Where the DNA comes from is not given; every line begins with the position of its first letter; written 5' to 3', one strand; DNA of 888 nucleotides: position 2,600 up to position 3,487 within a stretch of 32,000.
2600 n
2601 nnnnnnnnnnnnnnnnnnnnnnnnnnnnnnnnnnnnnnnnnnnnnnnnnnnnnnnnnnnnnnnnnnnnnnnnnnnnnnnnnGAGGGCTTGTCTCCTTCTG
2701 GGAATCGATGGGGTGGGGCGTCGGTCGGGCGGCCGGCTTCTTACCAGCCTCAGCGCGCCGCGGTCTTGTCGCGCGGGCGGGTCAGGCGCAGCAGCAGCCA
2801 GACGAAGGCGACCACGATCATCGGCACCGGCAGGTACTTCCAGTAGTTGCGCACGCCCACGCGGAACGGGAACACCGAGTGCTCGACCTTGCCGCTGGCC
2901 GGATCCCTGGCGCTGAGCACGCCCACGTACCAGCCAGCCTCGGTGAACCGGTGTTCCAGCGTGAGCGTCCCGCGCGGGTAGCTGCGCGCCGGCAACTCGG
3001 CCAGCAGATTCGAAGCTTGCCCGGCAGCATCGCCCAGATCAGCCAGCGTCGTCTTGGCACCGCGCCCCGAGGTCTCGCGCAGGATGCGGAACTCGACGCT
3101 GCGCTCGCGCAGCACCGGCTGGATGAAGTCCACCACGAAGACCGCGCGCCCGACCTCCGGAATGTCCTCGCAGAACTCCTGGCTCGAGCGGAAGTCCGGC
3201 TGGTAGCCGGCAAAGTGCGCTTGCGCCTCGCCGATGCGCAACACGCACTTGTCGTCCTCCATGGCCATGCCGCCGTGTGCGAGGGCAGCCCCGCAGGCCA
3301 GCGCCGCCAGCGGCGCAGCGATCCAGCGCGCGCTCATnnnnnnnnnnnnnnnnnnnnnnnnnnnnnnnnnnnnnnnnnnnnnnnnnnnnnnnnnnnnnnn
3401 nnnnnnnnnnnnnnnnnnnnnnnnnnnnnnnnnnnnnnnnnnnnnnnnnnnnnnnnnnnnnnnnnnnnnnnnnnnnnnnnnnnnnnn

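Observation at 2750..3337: Three secreted proteins of the cluster are predicted to mature with an N-terminal histidine, including the uncharacterised gene coupled to xmoB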

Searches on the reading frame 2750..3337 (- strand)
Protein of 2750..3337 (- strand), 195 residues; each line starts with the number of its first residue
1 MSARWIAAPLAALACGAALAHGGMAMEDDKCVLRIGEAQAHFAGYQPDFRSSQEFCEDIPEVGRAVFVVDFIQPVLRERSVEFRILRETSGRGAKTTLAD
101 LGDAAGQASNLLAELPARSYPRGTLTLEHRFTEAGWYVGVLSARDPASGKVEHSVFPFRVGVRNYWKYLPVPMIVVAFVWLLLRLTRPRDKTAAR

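Call 4: search_protein_families(library=pfam, proteins=[window:2750-3337:-], max_evalue=0.1)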
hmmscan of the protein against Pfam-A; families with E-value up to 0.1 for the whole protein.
window:2750-3337:- (195 aa): 0 families

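Call 6: search_protein_families(library=ncbifam, proteins=[window:2750-3337:-], max_evalue=0.1)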
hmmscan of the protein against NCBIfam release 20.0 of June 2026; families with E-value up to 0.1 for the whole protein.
window:2750-3337:- (195 aa): 0 families

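Call 7: find_homologous_proteins(query=window:2750-3337:-, max_evalue=0.001)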
Query window:2750-3337:- (195 aa): 147 proteins with E <= 0.001 among 2949 candidates; the best 120 are listed.
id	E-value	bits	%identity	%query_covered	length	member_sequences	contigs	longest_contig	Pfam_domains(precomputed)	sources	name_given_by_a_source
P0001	6.4e-114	396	90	100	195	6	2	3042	-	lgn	-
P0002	3.4e-81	290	69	88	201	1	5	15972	-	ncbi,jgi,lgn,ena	-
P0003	5.3e-81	289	65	97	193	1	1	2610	-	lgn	-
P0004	2.1e-80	287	65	97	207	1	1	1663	-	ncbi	-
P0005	3.4e-80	286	69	88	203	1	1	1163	-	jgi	jgi:hypothetical protein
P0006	4.7e-80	286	69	88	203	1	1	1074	-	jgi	jgi:hypothetical protein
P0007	4.8e-80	286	65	97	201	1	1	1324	-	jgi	-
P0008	4.9e-80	286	67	90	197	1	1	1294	-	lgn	-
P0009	7.6e-80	285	68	93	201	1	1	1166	-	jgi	jgi:hypothetical protein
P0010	9.3e-80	285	67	88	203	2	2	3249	-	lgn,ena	-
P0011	1.6e-79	284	68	88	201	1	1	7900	-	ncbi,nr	ncbi:MAG: hypothetical protein I8H87_04965 [Comamonadaceae bacterium]|nr:hypothetical protein [Comam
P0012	2.1e-79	284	69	88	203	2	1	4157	-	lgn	-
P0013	4.1e-79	283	68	88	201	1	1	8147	-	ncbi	ncbi:MAG: hypothetical protein WA147_10285 [Polaromonas sp.]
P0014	4.5e-79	283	67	88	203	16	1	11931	-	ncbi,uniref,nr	ncbi:hypothetical protein [Hydrogenophaga sp.]|uniref:hypothetical protein n=1 Tax=Hydrogenophaga sp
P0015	4.6e-79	283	65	96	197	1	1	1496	-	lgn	-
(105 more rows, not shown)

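Call 8: search_solved_structures(query=window:2750-3337:-, max_evalue=10, show_alignments=2)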
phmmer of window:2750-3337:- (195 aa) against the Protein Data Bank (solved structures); distinct sequences matched with E-value up to 10: 2.
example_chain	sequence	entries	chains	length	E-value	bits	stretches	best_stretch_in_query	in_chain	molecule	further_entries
6cpd_A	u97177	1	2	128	2.6e-16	63.1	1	30-161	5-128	PmoD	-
2ivw_A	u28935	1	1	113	1.3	11.9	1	126-166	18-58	PILP PILOT PROTEIN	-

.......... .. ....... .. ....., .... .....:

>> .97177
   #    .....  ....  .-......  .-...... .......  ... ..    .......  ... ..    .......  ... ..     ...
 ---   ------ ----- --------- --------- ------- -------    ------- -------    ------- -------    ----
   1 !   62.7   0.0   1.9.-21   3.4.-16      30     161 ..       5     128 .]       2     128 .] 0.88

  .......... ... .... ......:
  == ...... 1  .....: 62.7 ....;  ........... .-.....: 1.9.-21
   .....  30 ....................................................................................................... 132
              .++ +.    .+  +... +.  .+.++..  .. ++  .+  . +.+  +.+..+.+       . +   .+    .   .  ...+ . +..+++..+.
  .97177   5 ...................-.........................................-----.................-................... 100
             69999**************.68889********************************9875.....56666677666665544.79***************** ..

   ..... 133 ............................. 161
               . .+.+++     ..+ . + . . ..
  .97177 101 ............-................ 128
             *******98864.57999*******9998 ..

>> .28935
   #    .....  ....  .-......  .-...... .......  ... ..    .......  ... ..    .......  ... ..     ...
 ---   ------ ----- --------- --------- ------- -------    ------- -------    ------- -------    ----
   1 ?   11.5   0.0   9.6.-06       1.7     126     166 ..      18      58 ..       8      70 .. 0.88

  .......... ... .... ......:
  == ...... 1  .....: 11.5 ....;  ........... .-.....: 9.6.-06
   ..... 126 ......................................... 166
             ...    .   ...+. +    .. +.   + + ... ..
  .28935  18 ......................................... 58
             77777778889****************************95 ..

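Call 25: search_protein_representatives(alignment_id=A1)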
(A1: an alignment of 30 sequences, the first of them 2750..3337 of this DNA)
Query: 30 sequences, 197 profile positions. Proteins with E-value up to 0.001 (for the whole library): 795; up to 1e-10: 548; up to 1e-30: 169. The best 150 are listed.
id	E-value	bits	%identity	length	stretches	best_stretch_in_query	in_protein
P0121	4.0e-70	251.5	-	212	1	7-187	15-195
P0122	1.0e-64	233.8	-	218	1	8-189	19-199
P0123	6.4e-64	231.2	-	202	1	8-195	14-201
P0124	3.9e-63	228.7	-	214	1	6-184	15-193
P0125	6.3e-62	224.7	-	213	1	6-188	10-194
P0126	3.8e-61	222.2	-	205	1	7-191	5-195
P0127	7.3e-60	218.0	-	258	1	7-190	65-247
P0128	1.2e-59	217.3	-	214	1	7-189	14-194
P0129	3.0e-59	216.0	-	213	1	7-190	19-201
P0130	3.1e-59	215.9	-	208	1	6-194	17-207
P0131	1.2e-58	214.1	-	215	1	8-188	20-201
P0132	3.2e-58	212.6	-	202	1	5-185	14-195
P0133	1.8e-57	210.2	-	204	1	9-191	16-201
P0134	2.8e-57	209.6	-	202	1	6-149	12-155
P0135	5.3e-57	208.6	-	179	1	28-189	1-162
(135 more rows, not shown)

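Call 26: predict_structure(alignment_id=A1)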
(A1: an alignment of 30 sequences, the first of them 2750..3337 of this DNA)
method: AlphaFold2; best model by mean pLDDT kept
length: 195 residues; sequences in the alignment: 30
mean_pLDDT: 88.3   pTM: 0.75
mean pLDDT of the five models: 88.3, 86.6, 85.5, 85.5, 84.6
residues with pLDDT >= 90: 136; 70-90: 34; 50-70: 20; < 50: 5
segments of 3 or more residues with pLDDT < 50: 19-22
pLDDT, mean of each block of 10 residues (from residue 1): 69 63 63 95 92 85 96 97 97 94 94 98 97 97 97 96 80 96 88 58
secondary structure, 60 per line:
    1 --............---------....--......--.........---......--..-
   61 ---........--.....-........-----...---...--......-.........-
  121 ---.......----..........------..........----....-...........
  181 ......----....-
elements in order: H3-14 E24-27 E30-35 E38-46 E50-55 E64-71 H74-78 E80-87 H104-109 E111-119 E124-130 E135-144 E151-160 H165-168 H170-186 H191-194

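Call 30: fold_search(model_id=the predicted structure, library=pdb)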
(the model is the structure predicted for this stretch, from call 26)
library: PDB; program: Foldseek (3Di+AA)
matches with E <= 10: 1847; with E <= 0.001: 13
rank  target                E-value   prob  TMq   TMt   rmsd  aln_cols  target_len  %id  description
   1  6cpd_A                1.7e-12  1.00  0.57  0.87   2.1       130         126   29  Crystal structure of PmoD soluble domain from Methylocystis sp. ATCC 49242 (Rockwell) (released 2018-10-31)
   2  6cpd_B                3.3e-12  1.00  0.57  0.87   3.7       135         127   30  Crystal structure of PmoD soluble domain from Methylocystis sp. ATCC 49242 (Rockwell) (released 2018-10-31)
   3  6pal_A                2.1e-04  1.00  0.31  0.16  10.2       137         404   14  Bacteroides uniformis endo-laminarinase BuGH158 from the beta(1,3)-glucan utilization locus (released 2020-04-01)
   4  6pal_B                2.5e-04  1.00  0.30  0.16  10.0       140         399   14  Bacteroides uniformis endo-laminarinase BuGH158 from the beta(1,3)-glucan utilization locus (released 2020-04-01)
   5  5lw4_MODEL_1_A        4.1e-04  1.00  0.34  0.37   5.1       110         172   12  NMR solution structure of the apo-form of the chitin-active lytic polysaccharide monooxygenase BlLPMO10A (released 2017-10-25)
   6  5ftz                  4.9e-04  1.00  0.35  0.38   7.6       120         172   12  AA10 lytic polysaccharide monooxygenase (LPMO) from Streptomyces lividans (released 2016-04-27)
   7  5wsz_A                5.2e-04  1.00  0.36  0.40   5.3       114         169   13  Crystal structure of a lytic polysaccharide monooxygenase,BtLPMO10A, from Bacillus thuringiensis (released 2017-02-22)
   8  6oe6_A                6.1e-04  1.00  0.39  0.56   4.3       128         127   12  Structure of a Uncharacterized protein from Leptospira interrogans serogroup Icterohaemorrhagiae serovar Copenhageni ( (released 2019-04-17)
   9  9ll2_A                6.4e-04  1.00  0.40  0.66   4.2       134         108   11  Crystal structure of the Helicobacter pylori copper resistance determinant CrdA in the apo form (released 2025-11-19)
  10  6oe6_B                6.8e-04  1.00  0.40  0.65   4.1       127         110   12  Structure of a Uncharacterized protein from Leptospira interrogans serogroup Icterohaemorrhagiae serovar Copenhageni ( (released 2019-04-17)
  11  5wsz_B                6.8e-04  1.00  0.36  0.41   5.3       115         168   13  Crystal structure of a lytic polysaccharide monooxygenase,BtLPMO10A, from Bacillus thuringiensis (released 2017-02-22)
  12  2ben_B                8.5e-04  1.00  0.37  0.42   5.4       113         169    9  Crystal structure of the Serratia marcescens chitin-binding protein CBP21 Y54A mutant. (released 2004-12-08)
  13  2bem_A                9.5e-04  1.00  0.38  0.42   5.5       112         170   10  Crystal structure of the Serratia marcescens chitin-binding protein CBP21 (released 2004-12-08)
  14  4a02                  2.1e-03  1.00  0.35  0.40   5.6       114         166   10  X-ray crystallographic structure of EfCBM33A (released 2012-01-11)
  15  5l2v_A                2.2e-03  1.00  0.35  0.40   6.1       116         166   19  Catalytic domain of LPMO Lmo2467 from Listeria monocytogenes (released 2017-08-09)
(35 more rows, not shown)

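Call 31: find_related_loci(query=A1, collection=genome_contigs, flank=6000)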
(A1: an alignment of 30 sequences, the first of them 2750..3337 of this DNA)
Query A1 (195 aa) in genome_contigs; peptide patterns used: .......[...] (x = any residue, [..] = any of these).
249 stretches matched a pattern; 242 encode a relative of the query (tblastn E <= 1e-3); the best 80 are kept; 80 distinct loci.
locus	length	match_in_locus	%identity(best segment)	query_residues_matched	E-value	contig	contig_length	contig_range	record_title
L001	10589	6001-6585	98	1-195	1e-128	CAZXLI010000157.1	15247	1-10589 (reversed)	MAG TPA_asm: uncultured Bordetella sp. isolate SRP193066_co2_14 genome assembly, contig: NODE_2077_length_15247_cov_9.99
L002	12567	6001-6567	66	4-192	9e-84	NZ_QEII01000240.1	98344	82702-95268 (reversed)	Rhodoferax ferrireducens isolate OTU1 NODE_7107395_length_98344_cov_44.6081, whole genome shotgun sequence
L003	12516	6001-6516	68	20-191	9e-80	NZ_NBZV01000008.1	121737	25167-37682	Polaromonas sp. AER18D-145 scaffold_7, whole genome shotgun sequence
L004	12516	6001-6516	68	20-191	9e-80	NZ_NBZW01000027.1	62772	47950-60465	Polaromonas sp. AET17H-212 scaffold_26, whole genome shotgun sequence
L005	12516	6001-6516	68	20-191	9e-80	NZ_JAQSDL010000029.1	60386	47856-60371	MAG: Polaromonas sp. isolate K-2018 MAG002 NODE_152_length_60386_cov_34.103728, whole genome shotgun sequence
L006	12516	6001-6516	67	21-192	3e-79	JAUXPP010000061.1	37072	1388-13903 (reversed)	MAG: Polaromonas sp. isolate C12_concoct.bin.109_sub C12_k141_480915, whole genome shotgun sequence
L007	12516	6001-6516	67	21-192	3e-79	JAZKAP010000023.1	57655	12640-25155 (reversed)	MAG: Pseudomonadota bacterium isolate ADI_H3L2_1_122_18_3-bin032_1 ADIH3L21_B032_1_000000000023, whole genome shotgun se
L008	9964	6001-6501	55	20-186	3e-65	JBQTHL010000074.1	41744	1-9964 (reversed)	MAG: Panacagrimonas sp. isolate SAW216 c_000000190265, whole genome shotgun sequence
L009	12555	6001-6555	51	10-195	8e-62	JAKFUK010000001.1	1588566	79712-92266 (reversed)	MAG: Nevskia sp. isolate D1_Bin_22 D1_0000001, whole genome shotgun sequence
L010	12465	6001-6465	54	17-171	1e-60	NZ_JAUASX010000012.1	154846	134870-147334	Solimonas sp. SE-A11 contig12, whole genome shotgun sequence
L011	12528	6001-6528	51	11-186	1e-59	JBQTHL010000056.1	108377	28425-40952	MAG: Panacagrimonas sp. isolate SAW216 c_000000192600, whole genome shotgun sequence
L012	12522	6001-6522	49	20-193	2e-59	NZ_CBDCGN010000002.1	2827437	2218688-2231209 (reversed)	MAG: Panacagrimonas sp. isolate 3b64437c-ac86-4a82-997b-2364ac0c834f contig_2, whole genome shotgun sequence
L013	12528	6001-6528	51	11-186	1e-59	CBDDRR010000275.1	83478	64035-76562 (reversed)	uncultured bacterium isolate s12_90 genome assembly, contig: k141_1618985, whole genome shotgun sequence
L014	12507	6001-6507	52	18-186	2e-59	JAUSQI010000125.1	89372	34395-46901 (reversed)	MAG: Stagnimonas sp. isolate E23_metabat.bin.23 E23_k141_205361, whole genome shotgun sequence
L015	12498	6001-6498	52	21-186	2e-58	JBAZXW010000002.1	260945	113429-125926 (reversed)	MAG: Sinimarinibacterium sp. isolate SO_2017_GW1_65 NODE_354_length_260945_cov_1.934015_OW334_2017, whole genome shotgun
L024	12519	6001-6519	48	21-193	7e-54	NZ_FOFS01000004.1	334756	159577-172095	Solimonas aquatica strain DSM 25927, whole genome shotgun sequence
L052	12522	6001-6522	39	13-187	2e-40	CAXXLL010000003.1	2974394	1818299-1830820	MAG: Gammaproteobacteria bacterium isolate c3243a8b-db96-42cf-a016-84d8fe09dca8 genome assembly, contig: contig_3, whole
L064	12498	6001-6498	38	4-170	3e-37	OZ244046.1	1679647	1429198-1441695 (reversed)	MAG: Gammaproteobacteria bacterium isolate ff55764a-aadf-4709-b722-887e21b4041b genome assembly, chromosome: 1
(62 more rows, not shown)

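Call 48: search_protein_families(library=pfam, proteins=[L052:4918-5946:+, L052:6641-8311:+, L052:8368-9087:+, L064:2261-4105:+, L064:4106-4771:+, L064:4792-5469:+, L064:5479-5841:+, L064:6600-7037:+, L064:7049-8347:+], max_evalue=0.001)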
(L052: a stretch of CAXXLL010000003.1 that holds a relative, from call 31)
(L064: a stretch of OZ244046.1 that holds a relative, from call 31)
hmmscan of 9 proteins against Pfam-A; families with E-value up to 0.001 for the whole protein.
L052:4918-5946:+ (342 aa): 2 families
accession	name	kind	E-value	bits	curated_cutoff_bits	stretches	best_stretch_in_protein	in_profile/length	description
PF01695.23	IstB_IS21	-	2.3e-39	135.7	24.1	1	139-257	114-232/238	IstB-like ATP binding protein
PF00308.24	Bac_DnaA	-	0.00053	20.7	23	1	138-216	57-135/162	Bacterial DnaA ATPAse domain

L052:6641-8311:+ (556 aa): 2 families
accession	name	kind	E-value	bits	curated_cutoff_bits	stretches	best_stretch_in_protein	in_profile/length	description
PF07732.21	Cu-oxidase_3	-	2.9e-23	82.6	21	1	189-287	24-117/119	Multicopper oxidase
PF07731.20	Cu-oxidase_2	-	9e-19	68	20.4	1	184-286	25-135/137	Multicopper oxidase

L052:8368-9087:+ (239 aa): 1 family
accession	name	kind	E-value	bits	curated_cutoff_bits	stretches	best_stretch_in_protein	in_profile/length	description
PF07731.20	Cu-oxidase_2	-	1.9e-05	24.9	20.4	0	167-190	112-135/137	Multicopper oxidase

L064:2261-4105:+ (614 aa): 1 family
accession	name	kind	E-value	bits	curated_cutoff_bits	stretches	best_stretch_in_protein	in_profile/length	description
PF00115.25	COX1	-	5.8e-139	464.1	34.8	1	64-527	2-435/436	Cytochrome C and Quinol oxidase polypeptide I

L064:4106-4771:+ (221 aa): 1 family
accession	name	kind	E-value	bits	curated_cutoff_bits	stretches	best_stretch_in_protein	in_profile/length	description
PF00510.24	COX3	-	7.8e-08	32.9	23.8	1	23-217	52-252/258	Cytochrome c oxidase subunit III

L064:4792-5469:+ (225 aa): 1 family
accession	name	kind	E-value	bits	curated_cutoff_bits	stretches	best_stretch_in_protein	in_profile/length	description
PF00510.24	COX3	-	4.4e-19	69.8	23.8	1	34-225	77-256/258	Cytochrome c oxidase subunit III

L064:5479-5841:+ (120 aa): 1 family
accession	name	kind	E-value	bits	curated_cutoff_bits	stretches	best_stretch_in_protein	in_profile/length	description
PF03626.19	COX4_pro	-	2.9e-11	44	28.9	1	15-85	1-71/72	Prokaryotic Cytochrome C oxidase subunit IV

L064:6600-7037:+ (145 aa): 1 family
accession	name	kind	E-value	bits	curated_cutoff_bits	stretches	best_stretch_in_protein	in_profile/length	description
PF13115.11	YtkA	-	2.1e-14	54.4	25.9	1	64-128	22-84/85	YtkA-like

L064:7049-8347:+ (432 aa): 1 family
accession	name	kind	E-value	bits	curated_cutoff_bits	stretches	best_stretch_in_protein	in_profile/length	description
PF03150.19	CCP_MauG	-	2.1e-38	132.7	25.6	1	63-249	2-146/149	Di-haem cytochrome c peroxidase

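Call 63: find_encoding_contigs(protein=window:2750-3337:-, flank=3000, max_places=4)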
Protein window:2750-3337:- (195 aa): 11 contigs read that carry it; 4 places shown.
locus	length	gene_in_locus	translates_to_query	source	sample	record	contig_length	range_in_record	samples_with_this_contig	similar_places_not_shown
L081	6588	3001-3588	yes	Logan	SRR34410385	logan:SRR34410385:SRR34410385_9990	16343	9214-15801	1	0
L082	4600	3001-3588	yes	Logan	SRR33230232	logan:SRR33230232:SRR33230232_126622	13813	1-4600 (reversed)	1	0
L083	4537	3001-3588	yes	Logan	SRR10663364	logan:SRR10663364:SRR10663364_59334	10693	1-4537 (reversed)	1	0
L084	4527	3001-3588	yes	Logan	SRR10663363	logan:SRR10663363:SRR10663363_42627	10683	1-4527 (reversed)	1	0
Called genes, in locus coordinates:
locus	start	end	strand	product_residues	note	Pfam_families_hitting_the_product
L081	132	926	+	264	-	PF04896:AmoC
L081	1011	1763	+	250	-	PF02461:AMO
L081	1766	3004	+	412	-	PF04744:Monooxygenase_B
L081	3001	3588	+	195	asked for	-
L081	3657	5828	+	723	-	PF01011:PQQ, PF13570:Beta-prop_ACSF4 (weak), PF13360:PQQ_2, PF01011:PQQ, PF13360:PQQ_2, PF13442:Cytochrome_CBB3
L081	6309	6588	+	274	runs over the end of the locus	?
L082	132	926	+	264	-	PF04896:AmoC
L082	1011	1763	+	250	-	PF02461:AMO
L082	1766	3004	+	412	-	PF04744:Monooxygenase_B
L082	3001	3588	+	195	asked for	-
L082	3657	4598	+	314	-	?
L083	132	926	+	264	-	PF04896:AmoC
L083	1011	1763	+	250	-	PF02461:AMO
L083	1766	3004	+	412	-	PF04744:Monooxygenase_B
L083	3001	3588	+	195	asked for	-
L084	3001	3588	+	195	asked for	-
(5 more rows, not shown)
